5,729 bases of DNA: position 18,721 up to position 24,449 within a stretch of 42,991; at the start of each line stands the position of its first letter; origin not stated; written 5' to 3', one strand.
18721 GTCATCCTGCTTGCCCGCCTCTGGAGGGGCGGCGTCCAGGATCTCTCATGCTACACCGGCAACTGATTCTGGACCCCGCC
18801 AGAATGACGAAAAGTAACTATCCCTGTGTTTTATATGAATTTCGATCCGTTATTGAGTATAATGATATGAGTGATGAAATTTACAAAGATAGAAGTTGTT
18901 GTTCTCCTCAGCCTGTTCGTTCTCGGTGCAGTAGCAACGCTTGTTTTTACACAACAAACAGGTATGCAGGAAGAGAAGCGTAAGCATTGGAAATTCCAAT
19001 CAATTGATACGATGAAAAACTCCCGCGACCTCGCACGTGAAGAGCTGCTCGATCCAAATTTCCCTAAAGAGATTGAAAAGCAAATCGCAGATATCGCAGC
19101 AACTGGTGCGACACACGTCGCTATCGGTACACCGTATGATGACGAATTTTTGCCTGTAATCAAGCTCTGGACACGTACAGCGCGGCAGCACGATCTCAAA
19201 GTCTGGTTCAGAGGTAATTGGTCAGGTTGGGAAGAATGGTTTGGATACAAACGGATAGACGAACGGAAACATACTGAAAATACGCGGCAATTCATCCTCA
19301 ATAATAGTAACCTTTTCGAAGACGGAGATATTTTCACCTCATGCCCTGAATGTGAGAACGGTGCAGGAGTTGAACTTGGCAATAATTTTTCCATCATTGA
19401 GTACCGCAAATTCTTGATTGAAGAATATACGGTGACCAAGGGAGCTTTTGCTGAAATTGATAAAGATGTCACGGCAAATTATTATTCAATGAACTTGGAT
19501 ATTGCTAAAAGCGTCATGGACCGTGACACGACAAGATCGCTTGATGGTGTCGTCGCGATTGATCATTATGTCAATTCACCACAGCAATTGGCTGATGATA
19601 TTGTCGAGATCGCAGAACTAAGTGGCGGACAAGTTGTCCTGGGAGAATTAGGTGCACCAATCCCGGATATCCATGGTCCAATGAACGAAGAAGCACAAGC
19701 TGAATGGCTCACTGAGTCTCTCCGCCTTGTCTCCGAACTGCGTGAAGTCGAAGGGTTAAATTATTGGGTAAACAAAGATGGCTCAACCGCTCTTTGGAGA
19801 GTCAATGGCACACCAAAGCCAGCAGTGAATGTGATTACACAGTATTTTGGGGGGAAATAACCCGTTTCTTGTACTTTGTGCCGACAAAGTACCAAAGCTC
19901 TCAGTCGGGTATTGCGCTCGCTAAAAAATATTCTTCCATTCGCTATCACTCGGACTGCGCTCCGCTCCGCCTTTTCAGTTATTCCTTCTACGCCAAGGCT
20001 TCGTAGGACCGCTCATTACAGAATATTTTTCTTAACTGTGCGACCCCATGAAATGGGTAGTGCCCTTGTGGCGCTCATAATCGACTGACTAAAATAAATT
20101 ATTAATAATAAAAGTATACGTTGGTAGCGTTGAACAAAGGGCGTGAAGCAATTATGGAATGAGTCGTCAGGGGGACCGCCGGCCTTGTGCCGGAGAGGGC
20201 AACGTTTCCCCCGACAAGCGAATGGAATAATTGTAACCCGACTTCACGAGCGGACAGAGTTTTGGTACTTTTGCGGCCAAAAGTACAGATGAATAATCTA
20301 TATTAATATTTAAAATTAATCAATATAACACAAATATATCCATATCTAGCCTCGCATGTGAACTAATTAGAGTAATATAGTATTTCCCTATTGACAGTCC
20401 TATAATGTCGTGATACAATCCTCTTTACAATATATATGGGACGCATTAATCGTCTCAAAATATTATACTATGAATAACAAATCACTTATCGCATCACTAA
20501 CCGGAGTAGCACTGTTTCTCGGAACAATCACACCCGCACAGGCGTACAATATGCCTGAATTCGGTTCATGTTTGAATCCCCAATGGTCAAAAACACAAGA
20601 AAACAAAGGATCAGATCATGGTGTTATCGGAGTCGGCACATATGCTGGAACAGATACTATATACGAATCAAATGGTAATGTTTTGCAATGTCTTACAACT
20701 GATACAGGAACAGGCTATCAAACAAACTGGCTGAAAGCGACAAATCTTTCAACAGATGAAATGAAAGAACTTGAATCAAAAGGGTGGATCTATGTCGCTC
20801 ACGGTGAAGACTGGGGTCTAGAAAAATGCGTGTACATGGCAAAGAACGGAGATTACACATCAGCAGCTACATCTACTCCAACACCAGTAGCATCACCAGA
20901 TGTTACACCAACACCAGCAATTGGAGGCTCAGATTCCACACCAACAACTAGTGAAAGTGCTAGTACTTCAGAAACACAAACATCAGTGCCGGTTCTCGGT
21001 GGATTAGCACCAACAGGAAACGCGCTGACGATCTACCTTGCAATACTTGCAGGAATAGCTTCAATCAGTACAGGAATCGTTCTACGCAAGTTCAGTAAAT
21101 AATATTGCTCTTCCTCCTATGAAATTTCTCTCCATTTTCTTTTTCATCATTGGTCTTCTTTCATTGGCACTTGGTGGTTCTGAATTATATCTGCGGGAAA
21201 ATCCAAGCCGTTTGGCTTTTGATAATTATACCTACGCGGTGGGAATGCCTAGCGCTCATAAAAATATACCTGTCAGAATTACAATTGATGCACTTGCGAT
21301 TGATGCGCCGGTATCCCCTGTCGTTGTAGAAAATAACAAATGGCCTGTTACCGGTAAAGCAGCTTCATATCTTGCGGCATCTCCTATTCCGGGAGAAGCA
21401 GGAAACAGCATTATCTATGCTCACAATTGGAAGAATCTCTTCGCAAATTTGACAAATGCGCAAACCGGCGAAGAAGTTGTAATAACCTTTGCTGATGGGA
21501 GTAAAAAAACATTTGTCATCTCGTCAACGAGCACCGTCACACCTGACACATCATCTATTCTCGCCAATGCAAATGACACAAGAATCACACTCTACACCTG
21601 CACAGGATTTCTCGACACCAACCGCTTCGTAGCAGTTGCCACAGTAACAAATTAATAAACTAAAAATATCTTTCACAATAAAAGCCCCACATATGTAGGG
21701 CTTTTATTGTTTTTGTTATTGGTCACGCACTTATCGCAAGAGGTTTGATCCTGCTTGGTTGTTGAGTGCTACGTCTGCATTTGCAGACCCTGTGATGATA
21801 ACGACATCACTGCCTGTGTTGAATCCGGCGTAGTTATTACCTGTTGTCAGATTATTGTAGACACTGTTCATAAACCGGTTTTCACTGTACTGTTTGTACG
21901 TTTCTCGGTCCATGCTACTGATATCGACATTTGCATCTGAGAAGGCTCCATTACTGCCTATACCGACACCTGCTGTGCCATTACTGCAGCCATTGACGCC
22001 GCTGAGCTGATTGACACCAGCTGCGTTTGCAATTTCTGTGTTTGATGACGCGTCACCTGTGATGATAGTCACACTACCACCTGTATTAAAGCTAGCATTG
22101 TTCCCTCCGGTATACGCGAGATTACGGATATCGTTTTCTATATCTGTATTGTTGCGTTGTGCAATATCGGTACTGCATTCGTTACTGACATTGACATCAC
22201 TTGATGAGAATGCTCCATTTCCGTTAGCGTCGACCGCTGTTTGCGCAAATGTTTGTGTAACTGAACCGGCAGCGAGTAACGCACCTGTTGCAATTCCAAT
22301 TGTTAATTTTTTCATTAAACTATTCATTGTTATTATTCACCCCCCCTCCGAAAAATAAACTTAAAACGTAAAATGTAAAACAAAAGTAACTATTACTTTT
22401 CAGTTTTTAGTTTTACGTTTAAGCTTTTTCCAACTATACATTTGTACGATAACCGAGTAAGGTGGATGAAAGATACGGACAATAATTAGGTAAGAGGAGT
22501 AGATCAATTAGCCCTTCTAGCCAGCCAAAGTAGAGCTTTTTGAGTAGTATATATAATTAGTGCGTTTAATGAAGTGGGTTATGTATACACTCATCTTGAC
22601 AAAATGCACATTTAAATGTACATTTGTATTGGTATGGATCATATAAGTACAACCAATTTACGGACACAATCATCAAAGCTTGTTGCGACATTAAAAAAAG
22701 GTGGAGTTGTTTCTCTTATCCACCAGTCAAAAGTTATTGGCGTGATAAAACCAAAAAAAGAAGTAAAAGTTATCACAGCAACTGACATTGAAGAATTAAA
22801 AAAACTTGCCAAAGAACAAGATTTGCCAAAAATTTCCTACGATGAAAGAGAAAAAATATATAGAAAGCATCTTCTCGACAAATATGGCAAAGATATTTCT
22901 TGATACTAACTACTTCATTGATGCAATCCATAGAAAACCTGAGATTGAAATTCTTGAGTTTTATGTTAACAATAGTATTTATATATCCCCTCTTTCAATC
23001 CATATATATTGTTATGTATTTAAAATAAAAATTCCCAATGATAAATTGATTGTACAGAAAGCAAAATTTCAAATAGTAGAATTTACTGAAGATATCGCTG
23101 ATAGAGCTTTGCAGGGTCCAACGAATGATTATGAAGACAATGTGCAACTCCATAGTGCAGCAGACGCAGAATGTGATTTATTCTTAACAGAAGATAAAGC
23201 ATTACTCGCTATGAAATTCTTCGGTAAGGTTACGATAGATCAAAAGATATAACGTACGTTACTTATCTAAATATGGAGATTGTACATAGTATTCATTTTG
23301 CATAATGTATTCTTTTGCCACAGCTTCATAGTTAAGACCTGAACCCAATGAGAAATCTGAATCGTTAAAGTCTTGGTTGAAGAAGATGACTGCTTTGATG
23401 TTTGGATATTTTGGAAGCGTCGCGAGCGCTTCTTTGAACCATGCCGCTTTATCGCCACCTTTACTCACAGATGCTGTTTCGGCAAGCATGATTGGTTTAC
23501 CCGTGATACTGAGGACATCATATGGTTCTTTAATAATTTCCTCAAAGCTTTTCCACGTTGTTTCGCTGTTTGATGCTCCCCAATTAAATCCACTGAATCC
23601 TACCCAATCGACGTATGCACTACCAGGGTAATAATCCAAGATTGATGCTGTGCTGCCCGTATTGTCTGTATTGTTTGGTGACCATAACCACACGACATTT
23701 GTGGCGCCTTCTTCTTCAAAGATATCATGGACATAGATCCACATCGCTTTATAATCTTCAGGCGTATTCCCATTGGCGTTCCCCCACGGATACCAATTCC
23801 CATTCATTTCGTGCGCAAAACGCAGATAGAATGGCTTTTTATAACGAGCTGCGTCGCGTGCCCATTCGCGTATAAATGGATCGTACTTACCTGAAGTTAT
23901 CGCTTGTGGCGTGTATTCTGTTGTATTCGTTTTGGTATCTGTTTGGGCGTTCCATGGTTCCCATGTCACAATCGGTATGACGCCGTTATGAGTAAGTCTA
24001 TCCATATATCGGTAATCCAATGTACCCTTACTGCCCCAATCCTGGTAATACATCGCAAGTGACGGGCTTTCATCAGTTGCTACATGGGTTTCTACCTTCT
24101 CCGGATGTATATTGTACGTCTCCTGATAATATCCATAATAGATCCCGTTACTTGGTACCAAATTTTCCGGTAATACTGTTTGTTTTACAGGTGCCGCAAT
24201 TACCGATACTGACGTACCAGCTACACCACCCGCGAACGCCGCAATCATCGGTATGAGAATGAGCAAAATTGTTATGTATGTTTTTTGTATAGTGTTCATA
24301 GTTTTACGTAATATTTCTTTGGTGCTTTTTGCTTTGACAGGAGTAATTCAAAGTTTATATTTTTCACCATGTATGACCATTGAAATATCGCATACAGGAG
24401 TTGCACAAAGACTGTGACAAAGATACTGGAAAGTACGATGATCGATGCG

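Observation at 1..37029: Very dense modular glycan factory: six processive GT2 synthase modules, each next to its own hydrolase and/or GT-C membrane partner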

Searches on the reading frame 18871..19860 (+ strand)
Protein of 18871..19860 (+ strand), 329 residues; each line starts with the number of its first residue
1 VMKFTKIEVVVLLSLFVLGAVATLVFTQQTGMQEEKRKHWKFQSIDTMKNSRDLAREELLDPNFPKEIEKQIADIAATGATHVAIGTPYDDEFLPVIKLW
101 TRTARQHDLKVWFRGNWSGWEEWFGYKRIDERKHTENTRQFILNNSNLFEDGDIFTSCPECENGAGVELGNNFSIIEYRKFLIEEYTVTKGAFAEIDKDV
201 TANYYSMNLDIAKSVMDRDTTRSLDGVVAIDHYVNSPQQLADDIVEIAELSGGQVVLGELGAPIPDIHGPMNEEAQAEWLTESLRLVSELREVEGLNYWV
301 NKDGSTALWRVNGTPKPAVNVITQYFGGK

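Call 5: search_protein_families(library=pfam, proteins=[window:18871-19860:+], max_evalue=0.01)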
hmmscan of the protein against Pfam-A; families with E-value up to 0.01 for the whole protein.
window:18871-19860:+ (329 aa): 0 families

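Call 10: search_protein_families(library=ncbifam, proteins=[window:18871-19860:+], max_evalue=0.01)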
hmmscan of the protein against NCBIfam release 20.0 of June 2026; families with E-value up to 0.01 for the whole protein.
window:18871-19860:+ (329 aa): 0 families

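Call 36: search_protein_families(library=pfam, proteins=[window:18871-19860:+], max_evalue=10)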
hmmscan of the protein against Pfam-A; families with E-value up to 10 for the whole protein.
window:18871-19860:+ (329 aa): 4 families
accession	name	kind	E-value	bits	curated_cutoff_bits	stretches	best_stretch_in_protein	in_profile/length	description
PF01326.24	PPDK_N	-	0.11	12.2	27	1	16-77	26-90/328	Pyruvate phosphate dikinase, AMP/ATP-binding domain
PF16272.10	DUF4925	-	0.12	12.3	28.5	1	195-241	160-209/324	Domain of unknown function (DUF4925)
PF07208.16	DUF1414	-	0.23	11.9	25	1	13-38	7-30/44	Protein of unknown function (DUF1414)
PF24153.1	Meg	-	0.24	12.1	27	1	1-38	1-37/88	Maternally expressed gene family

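Call 52: search_solved_structures(query=window:18871-19860:+, max_evalue=1)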
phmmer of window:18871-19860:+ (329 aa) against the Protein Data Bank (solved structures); distinct sequences matched with E-value up to 1: 5.
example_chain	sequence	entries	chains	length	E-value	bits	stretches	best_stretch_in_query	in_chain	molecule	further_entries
8qpl_A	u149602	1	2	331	0.1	14.9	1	200-259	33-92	5,10-methylenetetrahydromethanopterin reductase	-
8qq8_A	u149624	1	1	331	0.1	14.9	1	200-259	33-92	5,10-methylenetetrahydromethanopterin reductase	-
8qpm_A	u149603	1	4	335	0.1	14.9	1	200-259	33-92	5,10-methylenetetrahydromethanopterin reductase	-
1z69_A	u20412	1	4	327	0.13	14.5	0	212-258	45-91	Coenzyme F420-dependent N(5),N(10)-methylenetetrahydromethanopterin reductase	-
9nsd_G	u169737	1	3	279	0.37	13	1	136-195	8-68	Thrombospondin-related apical membrane protein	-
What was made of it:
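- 18871..19860 (+): Conserved membrane-anchored or exported protein of 329 aa, function unknown. It travels with the M3 genes and the sortase in relatives. No Pfam or PDB sequence match (calls 36, 52).
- Tried and rejected: The 329-aa protein (18871-19860) has no Pfam or PDB sequence match (calls 36, 52) and remains of unknown function.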

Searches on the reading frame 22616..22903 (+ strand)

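Call 87: search_protein_families(library=ncbifam, proteins=[window:22616-22903:+], max_evalue=0.001)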
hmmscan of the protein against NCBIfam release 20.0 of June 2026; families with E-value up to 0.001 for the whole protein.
window:22616-22903:+ (95 aa): 0 families

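Call 97: search_protein_families(library=pfam, proteins=[window:22616-22903:+], max_evalue=0.1)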
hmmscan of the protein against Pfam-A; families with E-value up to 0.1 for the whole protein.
window:22616-22903:+ (95 aa): 2 families
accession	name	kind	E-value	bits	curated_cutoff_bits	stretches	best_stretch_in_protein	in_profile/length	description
PF02604.26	PhdYeFM_antitox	-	0.04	14.1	29.8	1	7-59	1-53/74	Antitoxin Phd_YefM, type II toxin-antitoxin system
PF17011.10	DUF5093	-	0.089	13.5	27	0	47-85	79-117/131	Domain of unknown function (DUF5093)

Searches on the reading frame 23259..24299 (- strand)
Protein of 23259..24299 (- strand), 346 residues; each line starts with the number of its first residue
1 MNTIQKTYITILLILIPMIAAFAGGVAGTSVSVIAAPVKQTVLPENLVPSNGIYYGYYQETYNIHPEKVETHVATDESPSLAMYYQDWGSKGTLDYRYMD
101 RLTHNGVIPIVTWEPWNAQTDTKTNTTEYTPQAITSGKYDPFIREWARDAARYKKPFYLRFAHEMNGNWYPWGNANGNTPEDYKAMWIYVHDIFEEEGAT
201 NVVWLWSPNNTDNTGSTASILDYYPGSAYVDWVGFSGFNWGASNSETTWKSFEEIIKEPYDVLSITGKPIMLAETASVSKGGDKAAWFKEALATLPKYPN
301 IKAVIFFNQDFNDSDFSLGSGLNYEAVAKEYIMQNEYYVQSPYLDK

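Call 5: search_protein_families(library=pfam, proteins=[window:23259-24299:-], max_evalue=0.01)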
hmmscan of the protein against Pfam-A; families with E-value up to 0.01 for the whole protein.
window:23259-24299:- (346 aa): 1 family
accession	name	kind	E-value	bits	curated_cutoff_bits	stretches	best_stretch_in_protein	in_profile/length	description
PF02156.21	Glyco_hydro_26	-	1.7e-16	61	20.2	1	143-289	139-280/311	Glycosyl hydrolase family 26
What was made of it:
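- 23259..24299 (-): M4: membrane-anchored GH26, closest to the C. thermocellum GH26 beta-1,3-1,4-glucanase (lichenase) module. GH26 1.7e-16 (call 5).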

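Call 10: search_protein_families(library=ncbifam, proteins=[window:23259-24299:-], max_evalue=0.01)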
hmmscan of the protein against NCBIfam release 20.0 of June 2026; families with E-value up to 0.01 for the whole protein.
window:23259-24299:- (346 aa): 0 families

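Call 31: find_related_loci(query=window:23259-24299:-, collection=genome_contigs, flank=8000)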
Query window:23259-24299:- (346 aa) in genome_contigs; peptide patterns used: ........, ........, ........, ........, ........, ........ (x = any residue, [..] = any of these).
598 stretches matched a pattern (row limit reached: there are more); 576 encode a relative of the query (tblastn E <= 1e-3); the best 80 are kept; 80 distinct loci.
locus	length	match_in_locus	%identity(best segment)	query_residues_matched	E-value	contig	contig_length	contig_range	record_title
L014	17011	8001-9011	49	9-342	2e-110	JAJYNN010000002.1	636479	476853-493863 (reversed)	MAG: bacterium isolate DBS2-4.bin71 NODE_6_length_636479_cov_3.29991, whole genome shotgun sequence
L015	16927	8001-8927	53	38-344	2e-108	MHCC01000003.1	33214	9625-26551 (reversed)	MAG: Candidatus Blackburnbacteria bacterium RIFCSPLOWO2_01_FULL_40_20 rifcsplowo2_01_scaffold_1764, whole genome shotgun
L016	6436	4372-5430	46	1-344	4e-105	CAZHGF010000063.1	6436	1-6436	MAG TPA_asm: uncultured Gammaproteobacteria bacterium isolate binchicken_co134_1283 genome assembly, contig: NODE_26881_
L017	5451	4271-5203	49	35-342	7e-99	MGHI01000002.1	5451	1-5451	MAG: Candidatus Woesebacteria bacterium RIFCSPLOWO2_01_FULL_39_61 rifcsplowo2_01_scaffold_111857, whole genome shotgun s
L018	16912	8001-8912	47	45-345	4e-93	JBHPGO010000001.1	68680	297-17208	Patescibacteria group bacterium isolate SAG AM-311-M21 NODE_1_length_68680_cov_31.518980, whole genome shotgun sequence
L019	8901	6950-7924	42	10-342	3e-87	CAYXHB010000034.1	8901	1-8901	MAG TPA_asm: uncultured Gammaproteobacteria bacterium isolate SRP344714_co2_163 genome assembly, contig: NODE_20795_leng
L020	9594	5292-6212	39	8-320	1e-64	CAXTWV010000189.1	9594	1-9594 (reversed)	MAG TPA_asm: uncultured Ktedonobacteraceae bacterium isolate public_SRR14722087_metawrap_bin.1 genome assembly, contig:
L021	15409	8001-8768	42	73-322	2e-64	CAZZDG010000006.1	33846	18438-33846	MAG TPA_asm: uncultured Pseudomonadales bacterium isolate binchicken_co321_113 genome assembly, contig: NODE_432_length_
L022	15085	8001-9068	38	16-344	4e-62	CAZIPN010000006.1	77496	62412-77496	MAG TPA_asm: uncultured Eubacteriales bacterium isolate SRP185410_co2_410 genome assembly, contig: NODE_247_length_77496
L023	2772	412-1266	38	30-308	2e-62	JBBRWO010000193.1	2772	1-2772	MAG: Coriobacteriia bacterium isolate La4_metabat2.012 La4_metabat2.012_K_3026355_L_2772_cov_19.8921, whole genome shotg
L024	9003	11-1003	38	26-344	2e-61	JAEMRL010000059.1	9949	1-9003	MAG: Thermoleophilia bacterium isolate SupBloom_Metag_038 NODE_4914_length_9949_cov_8.052254, whole genome shotgun seque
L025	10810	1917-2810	38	19-312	2e-61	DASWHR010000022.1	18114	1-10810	MAG TPA_asm: Actinomycetota bacterium isolate SMAG_U2847 k141_2261179, whole genome shotgun sequence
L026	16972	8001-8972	37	10-308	4e-61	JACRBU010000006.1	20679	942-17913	MAG: Coriobacteriales bacterium isolate NC_groundwater_1628_Pr3_B-0.1um_67_11 SR-2_scaffold_141_100822, whole genome sho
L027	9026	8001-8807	42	52-320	4e-61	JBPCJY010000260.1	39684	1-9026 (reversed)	MAG: Ktedonobacteraceae bacterium isolate TH_ant_mag_38 S1Ck127_5060947_flag_1_multi_27.9863_len_39684, whole genome sho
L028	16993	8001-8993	36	26-344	7e-61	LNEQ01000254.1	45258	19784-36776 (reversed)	MAG: Actinobacteria bacterium Ga0077541 Ga0077541_1204.1, whole genome shotgun sequence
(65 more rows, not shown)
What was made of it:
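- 23259..24299 (-): 576 relatives found (call 31).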

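Call 99: search_solved_structures(query=window:23262-24299:-, max_evalue=0.01)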
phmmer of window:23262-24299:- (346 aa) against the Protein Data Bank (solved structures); distinct sequences matched with E-value up to 0.01: 38.
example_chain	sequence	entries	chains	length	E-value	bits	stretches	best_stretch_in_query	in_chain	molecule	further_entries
2bv9_A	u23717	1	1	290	9.6e-42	146.6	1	85-331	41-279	ENDOGLUCANASE H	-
2v3g_A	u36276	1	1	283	2.2e-41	145.4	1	85-322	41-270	ENDOGLUCANASE H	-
2bvd_A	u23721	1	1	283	2.3e-41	145.4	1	85-322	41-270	ENDOGLUCANASE H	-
2vi0_A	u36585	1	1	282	2.6e-41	145.2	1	85-322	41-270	Endoglucanase H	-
2cip_A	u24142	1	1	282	5.1e-41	144.2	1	85-322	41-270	ENDOGLUCANASE H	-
6zpl_C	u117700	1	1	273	6.8e-41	143.8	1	85-322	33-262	Endoglucanase H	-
2cit_A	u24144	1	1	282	1.5e-40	142.7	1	85-322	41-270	ENDOGLUCANASE H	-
8xvi_R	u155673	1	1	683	2.8e-40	141.8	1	85-326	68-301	Endoglucanase H,Endothelin-1 receptor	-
8xvj_R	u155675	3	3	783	3.9e-40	141.3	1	86-340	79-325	Endoglucanase H,Endothelin-1 receptor,Soluble cytochrome b562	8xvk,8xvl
7xp4_R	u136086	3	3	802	1.2e-39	139.7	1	86-322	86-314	Endoglucanase H,Taste receptor type 2 member 46,Endoglucanase H,Taste receptor type 2 memb | Endoglucanase H,Taste receptor type 2 member 46,Bitter taste recept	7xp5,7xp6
1j9y_A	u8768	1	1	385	7.9e-12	48.2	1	103-246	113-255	MANNANASE A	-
1r7o_A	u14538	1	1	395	9.1e-12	48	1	103-246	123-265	mannanase A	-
2whm_A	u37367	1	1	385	1.2e-11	47.6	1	103-246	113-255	ENDO-1,4-BETA MANNANASE, MAN26A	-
1odz_A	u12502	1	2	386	1.2e-11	47.6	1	103-246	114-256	Mannan endo-1,4-beta-mannosidase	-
1gw1_A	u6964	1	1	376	4.9e-11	45.6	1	103-246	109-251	MANNAN ENDO-1,4-BETA-MANNOSIDASE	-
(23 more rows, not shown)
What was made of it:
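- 23259..24299 (-): PDB 'Endoglucanase H' 2bv9 9.6e-42 against about 1e-11 for mannanases (call 99).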
